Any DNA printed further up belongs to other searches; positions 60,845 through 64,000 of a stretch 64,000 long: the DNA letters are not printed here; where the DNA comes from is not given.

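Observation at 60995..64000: Single ORF fusing a complete ZC3H15/DFRP1 (Tma46) module to an ABCF2/Arb1-type ABC-F ATPase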

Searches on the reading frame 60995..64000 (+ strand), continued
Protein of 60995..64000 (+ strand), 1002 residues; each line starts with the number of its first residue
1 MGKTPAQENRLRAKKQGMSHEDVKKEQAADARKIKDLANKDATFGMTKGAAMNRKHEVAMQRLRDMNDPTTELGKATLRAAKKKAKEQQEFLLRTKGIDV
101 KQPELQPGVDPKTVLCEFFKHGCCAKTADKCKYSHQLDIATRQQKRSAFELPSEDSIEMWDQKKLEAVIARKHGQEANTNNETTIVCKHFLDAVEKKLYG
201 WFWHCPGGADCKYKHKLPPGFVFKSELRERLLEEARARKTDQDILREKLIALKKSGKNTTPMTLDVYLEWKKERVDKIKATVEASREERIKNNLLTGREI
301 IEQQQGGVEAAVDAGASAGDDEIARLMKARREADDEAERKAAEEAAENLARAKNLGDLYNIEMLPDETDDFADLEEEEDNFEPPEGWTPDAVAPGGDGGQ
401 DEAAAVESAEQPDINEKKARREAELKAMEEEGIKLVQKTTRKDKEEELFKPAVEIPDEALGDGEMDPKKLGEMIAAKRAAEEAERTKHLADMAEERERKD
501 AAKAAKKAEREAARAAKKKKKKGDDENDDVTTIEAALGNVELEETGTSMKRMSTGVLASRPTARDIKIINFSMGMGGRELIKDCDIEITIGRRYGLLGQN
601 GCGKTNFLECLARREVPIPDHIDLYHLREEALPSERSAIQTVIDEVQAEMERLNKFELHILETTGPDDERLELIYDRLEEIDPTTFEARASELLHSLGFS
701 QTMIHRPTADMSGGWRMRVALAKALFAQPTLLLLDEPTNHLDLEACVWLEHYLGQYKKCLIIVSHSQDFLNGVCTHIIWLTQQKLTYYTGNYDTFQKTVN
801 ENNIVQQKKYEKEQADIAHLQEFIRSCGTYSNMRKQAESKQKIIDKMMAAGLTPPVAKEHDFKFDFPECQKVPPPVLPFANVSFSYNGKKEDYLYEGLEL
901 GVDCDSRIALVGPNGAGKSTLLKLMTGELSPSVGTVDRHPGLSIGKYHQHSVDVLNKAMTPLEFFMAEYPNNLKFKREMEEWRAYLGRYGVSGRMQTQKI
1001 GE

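Call 13: find_encoding_contigs(protein=P0006, flank=10000, max_places=3)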
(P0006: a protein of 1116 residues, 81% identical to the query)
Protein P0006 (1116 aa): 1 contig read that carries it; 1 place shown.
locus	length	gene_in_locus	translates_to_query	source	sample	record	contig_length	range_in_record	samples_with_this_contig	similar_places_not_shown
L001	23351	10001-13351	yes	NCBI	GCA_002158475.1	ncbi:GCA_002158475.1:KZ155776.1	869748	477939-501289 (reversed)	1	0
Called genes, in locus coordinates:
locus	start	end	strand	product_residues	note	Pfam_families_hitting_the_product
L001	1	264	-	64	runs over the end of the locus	-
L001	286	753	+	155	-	PF14770:TMEM18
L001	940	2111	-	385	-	PF02847:MA3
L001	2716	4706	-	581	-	-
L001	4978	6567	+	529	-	PF00875:DNA_photolyase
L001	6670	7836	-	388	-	PF13191:AAA_16 (weak), PF20720:nSTAND3 (weak), PF00004:AAA, PF13238:AAA_18, PF13401:AAA_22, PF23242:AAA_lid_TRIP13_C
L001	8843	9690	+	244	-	PF02042:RWP-RK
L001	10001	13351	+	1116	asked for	PF16543:DFRP_C, PF00005:ABC_tran, PF02463:SMC_N (faint), PF12848:ABC_tran_Xtn, PF00005:ABC_tran, PF13304:AAA_21 (weak)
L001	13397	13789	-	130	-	-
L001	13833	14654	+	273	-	PF13489:Methyltransf_23, PF01209:Ubie_methyltran, PF08241:Methyltransf_11, PF08242:Methyltransf_12, PF13649:Methyltransf_25, PF13847:Methyltransf_31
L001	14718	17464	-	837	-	PF00069:Pkinase, PF07714:PK_Tyr_Ser-Thr, PF13460:NAD_binding_10 (faint), PF01370:Epimerase, PF05368:NmrA (weak), PF08338:DUF1731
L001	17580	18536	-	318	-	PF01088:Peptidase_C12, PF18031:UCH_C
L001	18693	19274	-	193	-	-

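Call 14: find_encoding_contigs(protein=P0018, flank=10000, max_places=3)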
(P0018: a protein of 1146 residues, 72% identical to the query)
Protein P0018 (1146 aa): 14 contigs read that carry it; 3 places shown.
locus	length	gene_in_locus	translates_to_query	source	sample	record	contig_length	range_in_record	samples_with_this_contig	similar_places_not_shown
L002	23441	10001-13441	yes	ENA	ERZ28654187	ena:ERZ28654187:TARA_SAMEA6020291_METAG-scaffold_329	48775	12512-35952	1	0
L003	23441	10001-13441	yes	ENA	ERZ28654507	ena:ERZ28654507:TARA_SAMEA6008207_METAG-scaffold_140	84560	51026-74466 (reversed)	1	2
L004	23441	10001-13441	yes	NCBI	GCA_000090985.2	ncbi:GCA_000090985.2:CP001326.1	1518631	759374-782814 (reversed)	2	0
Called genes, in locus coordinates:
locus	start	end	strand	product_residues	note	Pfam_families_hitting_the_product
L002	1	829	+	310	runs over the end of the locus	PF02527:GidB (weak), PF13679:Methyltransf_32, PF13847:Methyltransf_31 (weak), PF13649:Methyltransf_25 (weak)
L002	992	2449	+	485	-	PF23563:TRIP13_N, PF00004:AAA, PF01443:Viral_helicase1 (weak), PF13191:AAA_16 (weak), PF13401:AAA_22, PF23242:AAA_lid_TRIP13_C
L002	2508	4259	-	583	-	PF00875:DNA_photolyase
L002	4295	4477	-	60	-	-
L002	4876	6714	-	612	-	-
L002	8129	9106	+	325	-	-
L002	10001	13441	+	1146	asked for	PF16543:DFRP_C, PF13304:AAA_21 (faint), PF02463:SMC_N (faint), PF00005:ABC_tran, PF12848:ABC_tran_Xtn, PF00005:ABC_tran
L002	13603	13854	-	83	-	-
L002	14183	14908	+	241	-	PF06951:PLA2G12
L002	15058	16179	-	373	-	PF01209:Ubie_methyltran, PF13489:Methyltransf_23, PF13847:Methyltransf_31, PF08241:Methyltransf_11, PF08242:Methyltransf_12, PF13649:Methyltransf_25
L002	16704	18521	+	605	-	PF02958:EcKL, PF07914:DUF1679 (faint)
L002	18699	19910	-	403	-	PF01370:Epimerase, PF13460:NAD_binding_10, PF08338:DUF1731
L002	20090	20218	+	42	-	PF01088:Peptidase_C12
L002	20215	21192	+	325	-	PF01088:Peptidase_C12, PF18031:UCH_C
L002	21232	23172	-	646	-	PF12799:LRR_4 (faint)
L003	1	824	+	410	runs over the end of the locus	PF13679:Methyltransf_32, PF02527:GidB (weak), PF13847:Methyltransf_31 (faint), PF13649:Methyltransf_25 (weak)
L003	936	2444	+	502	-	PF23563:TRIP13_N, PF13191:AAA_16 (weak), PF00004:AAA, PF01443:Viral_helicase1 (weak), PF13401:AAA_22, PF23242:AAA_lid_TRIP13_C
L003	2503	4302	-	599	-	PF00875:DNA_photolyase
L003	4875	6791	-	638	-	-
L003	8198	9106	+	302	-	-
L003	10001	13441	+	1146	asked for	PF16543:DFRP_C, PF13304:AAA_21 (faint), PF02463:SMC_N (faint), PF00005:ABC_tran, PF12848:ABC_tran_Xtn, PF00005:ABC_tran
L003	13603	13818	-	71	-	-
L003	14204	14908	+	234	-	PF06951:PLA2G12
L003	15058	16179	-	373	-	PF01209:Ubie_methyltran, PF13489:Methyltransf_23, PF13847:Methyltransf_31, PF08241:Methyltransf_11, PF08242:Methyltransf_12, PF13649:Methyltransf_25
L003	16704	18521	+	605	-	PF02958:EcKL, PF07914:DUF1679 (faint)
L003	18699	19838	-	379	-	PF01370:Epimerase, PF13460:NAD_binding_10, PF08338:DUF1731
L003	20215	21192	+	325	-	PF01088:Peptidase_C12, PF18031:UCH_C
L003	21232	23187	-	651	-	-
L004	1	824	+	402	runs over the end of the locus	PF13679:Methyltransf_32, PF02527:GidB (weak), PF13649:Methyltransf_25 (weak), PF13847:Methyltransf_31 (faint)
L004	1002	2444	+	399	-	PF00004:AAA, PF01443:Viral_helicase1 (weak), PF13191:AAA_16, PF13401:AAA_22, PF23242:AAA_lid_TRIP13_C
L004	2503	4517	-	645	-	PF00875:DNA_photolyase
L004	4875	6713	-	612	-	-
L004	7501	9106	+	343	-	-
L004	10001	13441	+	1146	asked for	PF16543:DFRP_C, PF13304:AAA_21 (faint), PF02463:SMC_N (faint), PF00005:ABC_tran, PF12848:ABC_tran_Xtn, PF00005:ABC_tran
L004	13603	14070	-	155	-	-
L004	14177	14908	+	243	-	PF06951:PLA2G12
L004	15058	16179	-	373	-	PF01209:Ubie_methyltran, PF13489:Methyltransf_23, PF13847:Methyltransf_31, PF08241:Methyltransf_11, PF08242:Methyltransf_12, PF13649:Methyltransf_25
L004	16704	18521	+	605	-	PF02958:EcKL, PF07914:DUF1679 (faint)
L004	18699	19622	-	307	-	PF01370:Epimerase, PF13460:NAD_binding_10, PF08338:DUF1731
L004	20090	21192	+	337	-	PF01088:Peptidase_C12, PF18031:UCH_C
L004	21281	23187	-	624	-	-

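Call 32: find_encoding_contigs(protein=P0025, flank=8000, max_places=2)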
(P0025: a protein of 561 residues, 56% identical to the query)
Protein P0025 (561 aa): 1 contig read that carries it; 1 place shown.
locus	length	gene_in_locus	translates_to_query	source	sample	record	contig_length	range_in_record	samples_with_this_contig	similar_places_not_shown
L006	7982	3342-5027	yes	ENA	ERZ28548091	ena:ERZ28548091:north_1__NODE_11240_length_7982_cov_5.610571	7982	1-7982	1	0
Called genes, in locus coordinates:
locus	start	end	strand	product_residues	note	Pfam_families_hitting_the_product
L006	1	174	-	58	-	?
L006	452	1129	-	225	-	-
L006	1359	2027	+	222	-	-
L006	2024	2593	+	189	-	-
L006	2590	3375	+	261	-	-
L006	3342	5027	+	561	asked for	PF16131:Torus (faint), PF16543:DFRP_C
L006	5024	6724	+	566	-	PF02463:SMC_N (faint), PF00005:ABC_tran, PF12848:ABC_tran_Xtn, PF00005:ABC_tran, PF13304:AAA_21 (weak)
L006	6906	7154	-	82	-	PF14853:Fis1_TPR_C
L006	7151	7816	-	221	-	-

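Call 33: find_encoding_contigs(protein=P0030, flank=8000, max_places=2)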
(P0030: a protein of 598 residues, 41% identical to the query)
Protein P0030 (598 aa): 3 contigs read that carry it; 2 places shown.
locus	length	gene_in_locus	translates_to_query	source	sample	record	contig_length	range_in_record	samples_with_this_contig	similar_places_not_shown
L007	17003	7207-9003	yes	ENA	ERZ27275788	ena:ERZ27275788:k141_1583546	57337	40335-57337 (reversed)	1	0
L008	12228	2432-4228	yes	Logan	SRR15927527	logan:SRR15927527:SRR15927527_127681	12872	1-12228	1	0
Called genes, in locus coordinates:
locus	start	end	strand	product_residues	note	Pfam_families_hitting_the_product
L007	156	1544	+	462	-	PF27087:LRR_TMOD-LMOD, PF13516:LRR_6 (faint)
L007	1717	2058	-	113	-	-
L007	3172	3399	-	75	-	-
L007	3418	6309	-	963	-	-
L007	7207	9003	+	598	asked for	PF16543:DFRP_C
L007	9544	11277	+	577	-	PF05637:Glyco_transf_34, PF03314:DUF273, PF05637:Glyco_transf_34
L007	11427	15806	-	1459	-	PF13855:LRR_8, PF13855:LRR_8, PF23598:LRR_14, PF13855:LRR_8, PF13415:Beta-prop_FBX42, PF13854:Kelch_HCF, PF24681:Kelch_KLHDC2_KLHL20_DRC7, PF13415:Beta-prop_FBX42, +14 more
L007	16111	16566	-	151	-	-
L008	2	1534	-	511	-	?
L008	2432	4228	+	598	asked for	PF16543:DFRP_C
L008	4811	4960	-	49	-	-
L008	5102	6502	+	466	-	PF05637:Glyco_transf_34, PF03314:DUF273, PF05637:Glyco_transf_34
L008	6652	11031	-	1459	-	PF13855:LRR_8, PF13855:LRR_8, PF23598:LRR_14, PF13855:LRR_8, PF13415:Beta-prop_FBX42, PF13854:Kelch_HCF, PF24681:Kelch_KLHDC2_KLHL20_DRC7, PF13415:Beta-prop_FBX42, +14 more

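Call 34: find_encoding_contigs(protein=P0026, flank=3000, max_places=2)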
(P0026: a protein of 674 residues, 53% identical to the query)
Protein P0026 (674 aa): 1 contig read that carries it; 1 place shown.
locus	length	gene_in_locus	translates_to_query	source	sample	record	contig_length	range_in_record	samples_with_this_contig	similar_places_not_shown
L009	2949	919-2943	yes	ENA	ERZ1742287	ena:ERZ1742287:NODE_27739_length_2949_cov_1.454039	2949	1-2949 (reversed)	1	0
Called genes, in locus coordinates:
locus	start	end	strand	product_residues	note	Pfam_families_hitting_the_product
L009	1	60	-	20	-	?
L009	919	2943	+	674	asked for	PF16543:DFRP_C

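Call 36: search_protein_representatives(protein=P0001)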
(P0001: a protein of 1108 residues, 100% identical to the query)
Query: 1108 residues. Proteins with E-value up to 0.001 (for the whole library): 250730; up to 1e-10: 39682; up to 1e-30: 7532. The best 150 are listed.
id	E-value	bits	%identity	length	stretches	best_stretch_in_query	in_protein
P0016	0.0e+00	1470.3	64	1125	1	11-1103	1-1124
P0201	0.0e+00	1031.2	49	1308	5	502-1093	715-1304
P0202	5.2e-200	683.2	55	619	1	511-1097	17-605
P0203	1.4e-183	628.8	48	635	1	497-1099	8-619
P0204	4.6e-177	607.3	75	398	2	736-1028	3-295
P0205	1.3e-175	602.4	52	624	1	543-1099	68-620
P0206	1.7e-172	592.1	51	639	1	530-1102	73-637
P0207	1.8e-171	588.8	50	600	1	498-1095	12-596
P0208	6.6e-165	567.0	53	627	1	456-991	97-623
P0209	9.0e-164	563.2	38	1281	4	498-1080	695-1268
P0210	2.5e-163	561.8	52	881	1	563-1093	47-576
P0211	2.2e-154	532.1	45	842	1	481-1101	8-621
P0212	4.2e-154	531.2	47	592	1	533-1104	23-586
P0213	7.5e-154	530.4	46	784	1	489-1107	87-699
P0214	1.9e-150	519.1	51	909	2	500-934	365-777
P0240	6.9e-121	421.2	43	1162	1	559-1092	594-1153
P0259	1.8e-115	403.3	42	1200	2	668-1101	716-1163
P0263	1.5e-114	400.3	40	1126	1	563-1098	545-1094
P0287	9.4e-112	391.0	42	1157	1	554-1092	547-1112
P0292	7.4e-111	388.0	37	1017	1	375-1096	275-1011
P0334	1.2e-104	367.5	35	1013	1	403-1106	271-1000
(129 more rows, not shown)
